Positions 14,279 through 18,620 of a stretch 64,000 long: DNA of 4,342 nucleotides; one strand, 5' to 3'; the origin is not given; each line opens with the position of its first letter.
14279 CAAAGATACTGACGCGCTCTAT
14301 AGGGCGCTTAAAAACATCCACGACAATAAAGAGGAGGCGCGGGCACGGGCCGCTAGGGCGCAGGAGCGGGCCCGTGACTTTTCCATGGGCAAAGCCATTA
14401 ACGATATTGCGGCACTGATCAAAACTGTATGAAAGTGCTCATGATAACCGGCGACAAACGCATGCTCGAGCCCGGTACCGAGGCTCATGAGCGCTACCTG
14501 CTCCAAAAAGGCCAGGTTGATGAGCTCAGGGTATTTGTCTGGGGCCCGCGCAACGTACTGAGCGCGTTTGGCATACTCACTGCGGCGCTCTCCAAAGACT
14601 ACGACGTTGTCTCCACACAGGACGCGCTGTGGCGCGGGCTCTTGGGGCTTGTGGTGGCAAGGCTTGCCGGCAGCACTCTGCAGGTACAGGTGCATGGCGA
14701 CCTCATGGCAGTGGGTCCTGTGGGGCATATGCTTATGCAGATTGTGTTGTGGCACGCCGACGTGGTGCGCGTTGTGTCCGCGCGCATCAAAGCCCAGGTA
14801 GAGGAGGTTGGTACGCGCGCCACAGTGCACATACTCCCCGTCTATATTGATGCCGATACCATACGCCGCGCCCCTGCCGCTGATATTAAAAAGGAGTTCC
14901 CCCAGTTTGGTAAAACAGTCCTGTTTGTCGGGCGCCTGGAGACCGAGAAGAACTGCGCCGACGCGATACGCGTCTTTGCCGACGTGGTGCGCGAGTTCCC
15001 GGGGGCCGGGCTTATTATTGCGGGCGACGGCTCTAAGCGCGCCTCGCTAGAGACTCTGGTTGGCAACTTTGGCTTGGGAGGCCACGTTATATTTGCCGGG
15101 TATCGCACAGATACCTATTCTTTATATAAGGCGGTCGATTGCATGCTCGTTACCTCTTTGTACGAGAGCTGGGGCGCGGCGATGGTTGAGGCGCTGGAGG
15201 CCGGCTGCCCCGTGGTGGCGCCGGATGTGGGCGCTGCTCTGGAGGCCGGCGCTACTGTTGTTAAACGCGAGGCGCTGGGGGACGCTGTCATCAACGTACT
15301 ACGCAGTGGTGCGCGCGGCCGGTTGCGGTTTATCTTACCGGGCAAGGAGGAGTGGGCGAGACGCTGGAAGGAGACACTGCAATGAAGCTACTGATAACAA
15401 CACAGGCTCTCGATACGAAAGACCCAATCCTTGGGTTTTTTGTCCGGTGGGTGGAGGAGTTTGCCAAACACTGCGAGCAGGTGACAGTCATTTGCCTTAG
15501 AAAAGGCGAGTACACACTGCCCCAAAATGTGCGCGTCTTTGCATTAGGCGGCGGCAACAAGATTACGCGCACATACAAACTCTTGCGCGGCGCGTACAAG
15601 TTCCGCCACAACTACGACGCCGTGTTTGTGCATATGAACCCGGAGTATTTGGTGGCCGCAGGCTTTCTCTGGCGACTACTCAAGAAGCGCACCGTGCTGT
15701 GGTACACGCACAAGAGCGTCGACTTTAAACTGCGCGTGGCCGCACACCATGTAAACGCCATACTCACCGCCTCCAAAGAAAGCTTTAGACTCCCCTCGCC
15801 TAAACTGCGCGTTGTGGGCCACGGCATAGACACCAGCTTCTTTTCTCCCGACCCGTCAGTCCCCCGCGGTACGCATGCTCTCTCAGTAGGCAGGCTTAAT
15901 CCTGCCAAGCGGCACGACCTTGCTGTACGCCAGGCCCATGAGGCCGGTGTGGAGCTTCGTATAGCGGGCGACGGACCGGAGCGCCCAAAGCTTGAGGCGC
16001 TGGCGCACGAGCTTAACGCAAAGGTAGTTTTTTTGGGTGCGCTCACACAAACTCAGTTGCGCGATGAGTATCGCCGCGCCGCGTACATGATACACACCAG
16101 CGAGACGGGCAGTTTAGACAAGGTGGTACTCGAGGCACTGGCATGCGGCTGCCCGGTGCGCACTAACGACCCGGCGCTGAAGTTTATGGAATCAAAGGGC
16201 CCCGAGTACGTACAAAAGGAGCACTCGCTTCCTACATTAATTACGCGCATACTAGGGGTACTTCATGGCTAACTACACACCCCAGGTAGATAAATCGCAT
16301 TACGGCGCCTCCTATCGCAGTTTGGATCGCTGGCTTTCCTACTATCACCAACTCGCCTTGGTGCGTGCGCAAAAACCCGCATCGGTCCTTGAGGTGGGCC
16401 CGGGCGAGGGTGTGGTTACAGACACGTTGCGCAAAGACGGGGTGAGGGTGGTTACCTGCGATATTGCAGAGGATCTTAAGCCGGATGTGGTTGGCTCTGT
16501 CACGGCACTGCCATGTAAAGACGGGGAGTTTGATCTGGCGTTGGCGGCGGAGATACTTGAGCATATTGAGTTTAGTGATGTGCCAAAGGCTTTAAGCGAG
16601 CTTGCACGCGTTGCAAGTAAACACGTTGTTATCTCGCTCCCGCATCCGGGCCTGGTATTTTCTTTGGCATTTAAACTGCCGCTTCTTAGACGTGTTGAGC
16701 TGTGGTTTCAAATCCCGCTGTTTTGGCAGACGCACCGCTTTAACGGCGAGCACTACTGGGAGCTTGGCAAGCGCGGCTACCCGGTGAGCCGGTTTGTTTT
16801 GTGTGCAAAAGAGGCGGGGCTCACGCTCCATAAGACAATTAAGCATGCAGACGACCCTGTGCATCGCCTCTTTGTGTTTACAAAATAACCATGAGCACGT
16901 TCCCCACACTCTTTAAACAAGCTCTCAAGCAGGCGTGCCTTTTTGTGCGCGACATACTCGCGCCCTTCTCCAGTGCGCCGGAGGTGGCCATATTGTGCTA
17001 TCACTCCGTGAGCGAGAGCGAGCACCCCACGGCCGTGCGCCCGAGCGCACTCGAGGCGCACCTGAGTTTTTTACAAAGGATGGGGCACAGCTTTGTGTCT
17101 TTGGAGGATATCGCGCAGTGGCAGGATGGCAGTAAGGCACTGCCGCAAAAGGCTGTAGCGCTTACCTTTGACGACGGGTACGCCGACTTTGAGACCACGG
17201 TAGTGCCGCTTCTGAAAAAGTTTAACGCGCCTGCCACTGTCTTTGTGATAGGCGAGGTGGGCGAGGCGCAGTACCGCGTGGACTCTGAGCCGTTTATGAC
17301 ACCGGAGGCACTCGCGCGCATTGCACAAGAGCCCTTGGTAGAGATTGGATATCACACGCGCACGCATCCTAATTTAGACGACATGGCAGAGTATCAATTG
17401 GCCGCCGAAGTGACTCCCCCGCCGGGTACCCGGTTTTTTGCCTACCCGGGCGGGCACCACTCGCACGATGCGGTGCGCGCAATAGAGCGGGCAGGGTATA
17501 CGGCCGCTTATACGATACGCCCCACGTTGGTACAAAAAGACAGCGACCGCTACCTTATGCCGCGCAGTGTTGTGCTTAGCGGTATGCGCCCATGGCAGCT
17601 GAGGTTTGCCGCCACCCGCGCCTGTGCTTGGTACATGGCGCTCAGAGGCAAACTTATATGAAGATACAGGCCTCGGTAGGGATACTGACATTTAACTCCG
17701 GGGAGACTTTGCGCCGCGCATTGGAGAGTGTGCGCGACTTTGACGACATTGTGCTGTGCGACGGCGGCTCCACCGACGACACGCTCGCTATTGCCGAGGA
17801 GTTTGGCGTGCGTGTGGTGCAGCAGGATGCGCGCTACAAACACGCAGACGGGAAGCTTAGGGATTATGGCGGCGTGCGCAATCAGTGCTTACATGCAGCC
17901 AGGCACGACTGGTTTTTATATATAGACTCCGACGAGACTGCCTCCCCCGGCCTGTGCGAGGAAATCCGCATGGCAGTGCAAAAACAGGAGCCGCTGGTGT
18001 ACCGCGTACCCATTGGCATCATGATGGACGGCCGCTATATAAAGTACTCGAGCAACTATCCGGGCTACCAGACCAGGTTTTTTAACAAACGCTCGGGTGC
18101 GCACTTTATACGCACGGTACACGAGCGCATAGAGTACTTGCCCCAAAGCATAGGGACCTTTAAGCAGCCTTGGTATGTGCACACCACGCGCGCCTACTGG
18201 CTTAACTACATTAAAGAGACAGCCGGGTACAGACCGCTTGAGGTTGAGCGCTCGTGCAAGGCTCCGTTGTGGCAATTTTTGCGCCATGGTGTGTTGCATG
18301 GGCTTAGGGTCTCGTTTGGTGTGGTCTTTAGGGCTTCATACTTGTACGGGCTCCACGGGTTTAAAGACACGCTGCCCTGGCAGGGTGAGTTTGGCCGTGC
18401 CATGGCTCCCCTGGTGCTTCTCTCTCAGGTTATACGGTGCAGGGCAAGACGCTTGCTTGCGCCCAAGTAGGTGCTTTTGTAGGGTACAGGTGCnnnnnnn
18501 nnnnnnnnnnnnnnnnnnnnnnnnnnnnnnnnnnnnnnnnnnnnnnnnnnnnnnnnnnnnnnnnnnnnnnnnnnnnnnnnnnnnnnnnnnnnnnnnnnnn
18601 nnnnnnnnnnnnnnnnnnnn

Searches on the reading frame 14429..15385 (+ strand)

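Call 29: search_protein_families(library=pfam, proteins=[window:14429-15385:+], max_evalue=0.001)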
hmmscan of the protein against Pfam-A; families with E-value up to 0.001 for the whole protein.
window:14429-15385:+ (318 aa): 5 families
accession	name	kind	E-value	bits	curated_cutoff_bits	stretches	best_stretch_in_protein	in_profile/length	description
PF00534.26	Glycos_transf_1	-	2.3e-26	92.8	26.4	1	156-272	10-129/172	Glycosyl transferases group 1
PF13692.12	Glyco_trans_1_4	-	1.2e-22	81.2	27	1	162-292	2-141/142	Glycosyl transferases group 1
PF13579.12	Glyco_trans_4_4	-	3.1e-07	31.3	29.7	1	40-137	54-156/158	Glycosyl transferase 4-like domain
PF20706.3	GT4-conflict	-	6e-07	29.2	26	1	109-316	146-354/385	Family 4 Glycosyltransferase in conflict systems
PF13439.12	Glyco_transf_4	-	0.00032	21.2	28.5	1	37-143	51-169/170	Glycosyltransferase Family 4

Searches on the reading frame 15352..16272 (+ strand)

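Call 29: search_protein_families(library=pfam, proteins=[window:15352-16272:+], max_evalue=0.001)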
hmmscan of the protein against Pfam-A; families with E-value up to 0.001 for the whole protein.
window:15352-16272:+ (306 aa): 4 families
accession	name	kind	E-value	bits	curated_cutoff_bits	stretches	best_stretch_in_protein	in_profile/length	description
PF00534.26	Glycos_transf_1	-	4.6e-16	59.3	26.4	1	176-271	18-121/172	Glycosyl transferases group 1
PF13692.12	Glyco_trans_1_4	-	1.6e-15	58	27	1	176-269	4-103/142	Glycosyl transferases group 1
PF20706.3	GT4-conflict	-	8e-05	22.2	26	1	148-269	170-308/385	Family 4 Glycosyltransferase in conflict systems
PF13524.12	Glyco_trans_1_2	-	0.00032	21.1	25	1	190-273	4-81/144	Glycosyl transferase-like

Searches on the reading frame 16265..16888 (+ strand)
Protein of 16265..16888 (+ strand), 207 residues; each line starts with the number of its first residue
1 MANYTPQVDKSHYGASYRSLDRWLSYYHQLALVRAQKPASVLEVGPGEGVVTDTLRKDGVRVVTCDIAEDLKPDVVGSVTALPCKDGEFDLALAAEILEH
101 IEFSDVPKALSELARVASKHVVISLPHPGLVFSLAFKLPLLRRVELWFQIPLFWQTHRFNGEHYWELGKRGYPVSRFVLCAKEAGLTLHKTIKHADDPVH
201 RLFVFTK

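Call 29: search_protein_families(library=pfam, proteins=[window:16265-16888:+], max_evalue=0.001)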
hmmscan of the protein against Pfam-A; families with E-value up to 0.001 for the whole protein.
window:16265-16888:+ (207 aa): 4 families
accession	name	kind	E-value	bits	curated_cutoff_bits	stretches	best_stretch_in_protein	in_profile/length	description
PF08241.18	Methyltransf_11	-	2.7e-11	44.4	21.2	1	42-119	1-89/95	Methyltransferase domain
PF13489.12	Methyltransf_23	-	2.3e-10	40.9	27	1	25-139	11-124/164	Methyltransferase domain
PF13649.12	Methyltransf_25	-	6.2e-09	36.9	27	1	41-117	1-93/97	Methyltransferase domain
PF08242.18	Methyltransf_12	-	0.00017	22.7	30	0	42-117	1-92/98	Methyltransferase domain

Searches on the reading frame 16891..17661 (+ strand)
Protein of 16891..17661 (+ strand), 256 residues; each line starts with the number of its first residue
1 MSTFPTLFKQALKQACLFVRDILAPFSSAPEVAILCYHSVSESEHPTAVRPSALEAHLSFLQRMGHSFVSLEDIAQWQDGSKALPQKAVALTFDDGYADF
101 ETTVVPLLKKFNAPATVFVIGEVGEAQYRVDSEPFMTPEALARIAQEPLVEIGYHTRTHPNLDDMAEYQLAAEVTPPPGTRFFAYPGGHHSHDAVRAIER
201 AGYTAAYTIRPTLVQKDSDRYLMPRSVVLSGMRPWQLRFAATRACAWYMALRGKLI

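Call 4: search_protein_families(library=pfam, proteins=[window:16891-17661:+], max_evalue=0.01)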
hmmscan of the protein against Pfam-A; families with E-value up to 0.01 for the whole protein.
window:16891-17661:+ (256 aa): 1 family
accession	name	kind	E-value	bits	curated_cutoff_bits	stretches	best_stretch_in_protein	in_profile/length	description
PF01522.26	Polysacc_deac_1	-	8.2e-23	81.2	23.1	1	83-205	3-123/124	Polysaccharide deacetylase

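Call 5: search_protein_families(library=ncbifam, proteins=[window:16891-17661:+], max_evalue=0.01)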
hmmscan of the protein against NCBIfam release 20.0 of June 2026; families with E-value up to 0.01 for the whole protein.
window:16891-17661:+ (256 aa): 10 families
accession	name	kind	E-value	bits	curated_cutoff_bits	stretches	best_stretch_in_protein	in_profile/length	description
TIGR03938.2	deacetyl_PgaB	equivalog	2.4e-29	102.1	321.9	1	32-157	3-143/621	poly-beta-1,6-N-acetyl-D-glucosamine N-deacetylase PgaB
NF011177.0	PRK14582.1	equivalog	1.7e-23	82.7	923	1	33-157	50-186/671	poly-beta-1,6-N-acetyl-D-glucosamine N-deacetylase PgaB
NF011176.0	PRK14581.1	equivalog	4.3e-17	61.5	1091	1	34-159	51-188/673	poly-beta-1,6-N-acetyl-D-glucosamine N-deacetylase PgaB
TIGR03933.1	PIA_icaB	equivalog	2.9e-14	53.2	248.35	2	47-159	33-143/245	intercellular adhesin biosynthesis polysaccharide N-deacetylase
TIGR02764.1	spore_ybaN_pdaB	equivalog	3.7e-08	33.4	237.4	1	86-204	5-122/191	polysaccharide deacetylase family sporulation protein PdaB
TIGR04243.1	nodulat_NodB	equivalog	7.3e-08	32.1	240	1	87-175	2-80/197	chitooligosaccharide deacetylase NodB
NF045821.1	PgAcgDacpgdA1_Bac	equivalog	1.6e-07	30.5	400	1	87-170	88-161/282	peptidoglycan-N-acetylglucosamine deacetylase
TIGR02884.1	spore_pdaA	equivalog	2.2e-06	27.5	298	1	86-175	36-115/224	delta-lactam-biosynthetic de-N-acetylase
NF045822.1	PgAcgDacpgdA2_Bac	equivalog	0.00039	19.8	400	1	87-122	70-105/274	peptidoglycan-N-acetylglucosamine deacetylase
NF045820.1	PgAcgDacpgdA_Strep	equivalog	0.00061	18.7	800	1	59-122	240-304/463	peptidoglycan-N-acetylglucosamine deacetylase PgdA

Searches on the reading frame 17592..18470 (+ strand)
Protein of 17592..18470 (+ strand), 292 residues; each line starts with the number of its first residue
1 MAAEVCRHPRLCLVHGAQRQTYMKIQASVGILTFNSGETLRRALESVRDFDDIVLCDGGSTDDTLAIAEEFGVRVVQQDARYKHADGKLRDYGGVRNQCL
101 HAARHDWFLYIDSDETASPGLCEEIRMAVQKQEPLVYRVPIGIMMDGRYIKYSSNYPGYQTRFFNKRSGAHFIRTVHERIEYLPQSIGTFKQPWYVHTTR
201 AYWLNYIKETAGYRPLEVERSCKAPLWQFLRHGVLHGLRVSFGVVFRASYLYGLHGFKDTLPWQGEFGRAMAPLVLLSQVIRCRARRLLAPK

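Call 4: search_protein_families(library=pfam, proteins=[window:17592-18470:+], max_evalue=0.01)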
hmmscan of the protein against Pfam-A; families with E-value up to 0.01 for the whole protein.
window:17592-18470:+ (292 aa): 2 families
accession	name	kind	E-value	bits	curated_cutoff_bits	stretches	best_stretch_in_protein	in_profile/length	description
PF00535.33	Glycos_transf_2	-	5.3e-20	72.5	23.3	1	28-170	1-148/168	Glycosyl transferase family 2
PF13704.12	Glyco_tranf_2_4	-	1.5e-06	29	27.5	1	49-115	18-82/98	Glycosyl transferase family 2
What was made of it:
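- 17658..18470 (+): GT2 glycosyltransferase directly upstream (context; not a GtrB/DPM1-type polyprenyl-phosphate glycosyltransferase by best hits). PF00535: 72.5 bits (call 4).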

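Call 5: search_protein_families(library=ncbifam, proteins=[window:17592-18470:+], max_evalue=0.01)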
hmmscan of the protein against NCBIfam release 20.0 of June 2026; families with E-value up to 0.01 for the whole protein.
window:17592-18470:+ (292 aa): 12 families
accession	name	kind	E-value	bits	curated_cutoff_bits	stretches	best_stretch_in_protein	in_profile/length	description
TIGR04195.1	S_glycosyl_SunS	equivalog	6.1e-09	35.2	350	1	28-177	60-199/421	SunS family peptide S-glycosyltransferase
TIGR04182.1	glyco_TIGR04182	equivalog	1.4e-07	31.2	325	1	29-123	4-91/293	S-layer glycoprotein N-glycosyltransferase AglJ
NF010496.0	PRK13915.1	equivalog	1.5e-07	30.8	262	1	39-115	52-127/307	glucosyl-3-phosphoglycerate synthase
TIGR04283.1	glyco_like_mftF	equivalog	3.5e-07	30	182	1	28-166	2-134/221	TIGR04283 family arsenosugar biosynthesis glycosyltransferase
NF050050.1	ProtGlycPglI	equivalog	7.2e-05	22.3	500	1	27-119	4-98/306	GalNAc(5)-diNAcBac-PP-undecaprenol beta-1,3-glucosyltransferase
NF007482.0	PRK10073.1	equivalog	0.00012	21.2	423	1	26-130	7-112/334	glycosyltransferase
TIGR03965.1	mycofact_glyco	equivalog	0.00015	20.8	280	1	27-124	76-174/467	mycofactocin biosynthesis glycosyltransferase MftF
NF050819.1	PolSacchBiosHfsG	equivalog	0.00019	20.7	500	1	38-115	26-102/302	polysaccharide biosynthesis protein HfsG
NF053739.1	GlytfEpsEBac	equivalog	0.0019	17.3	450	1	28-117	4-95/265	glycosyltransferase EpsE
NF047683.1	TeichurnBiosyTuaG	equivalog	0.0036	17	400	1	28-120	9-102/252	teichuronic acid biosynthesis protein TuaG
NF041391.1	DPhHxTase_Halo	equivalog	0.005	15.8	375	1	44-116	17-80/213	dolichyl-phosphate hexose transferase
NF058614.1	PPMAGASynPpgS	equivalog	0.0075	15.7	370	0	31-78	6-54/226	polyprenyl-phospho-N-acetylgalactosaminyl synthase PpgS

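Call 73: search_solved_structures(query=window:17658-18470:+, max_evalue=0.01)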
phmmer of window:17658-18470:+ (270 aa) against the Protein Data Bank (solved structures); distinct sequences matched with E-value up to 0.01: 6.
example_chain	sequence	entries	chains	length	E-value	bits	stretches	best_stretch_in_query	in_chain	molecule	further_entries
22ao_A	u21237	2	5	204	8.1e-09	38.5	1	6-160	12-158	GmaR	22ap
7msp_A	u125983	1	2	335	4.3e-07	32.8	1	6-97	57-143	SPbeta prophage-derived glycosyltransferase SunS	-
7msn_A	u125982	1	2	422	8e-07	32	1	6-97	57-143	SPbeta prophage-derived glycosyltransferase SunS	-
2z87_A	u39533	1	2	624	1.5e-06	31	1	11-153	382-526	Chondroitin synthase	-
2z86_A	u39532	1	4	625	1.6e-06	31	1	11-153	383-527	Chondroitin synthase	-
7msk_A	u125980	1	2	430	8.3e-05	25.3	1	6-96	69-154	Glyco_trans_2-like domain-containing protein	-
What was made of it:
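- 17658..18470 (+): Best PDB hits are GmaR, SunS and chondroitin synthase (call 73).
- Tried and rejected: The upstream GT2 as a GtrB-type donor synthase (call 73).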
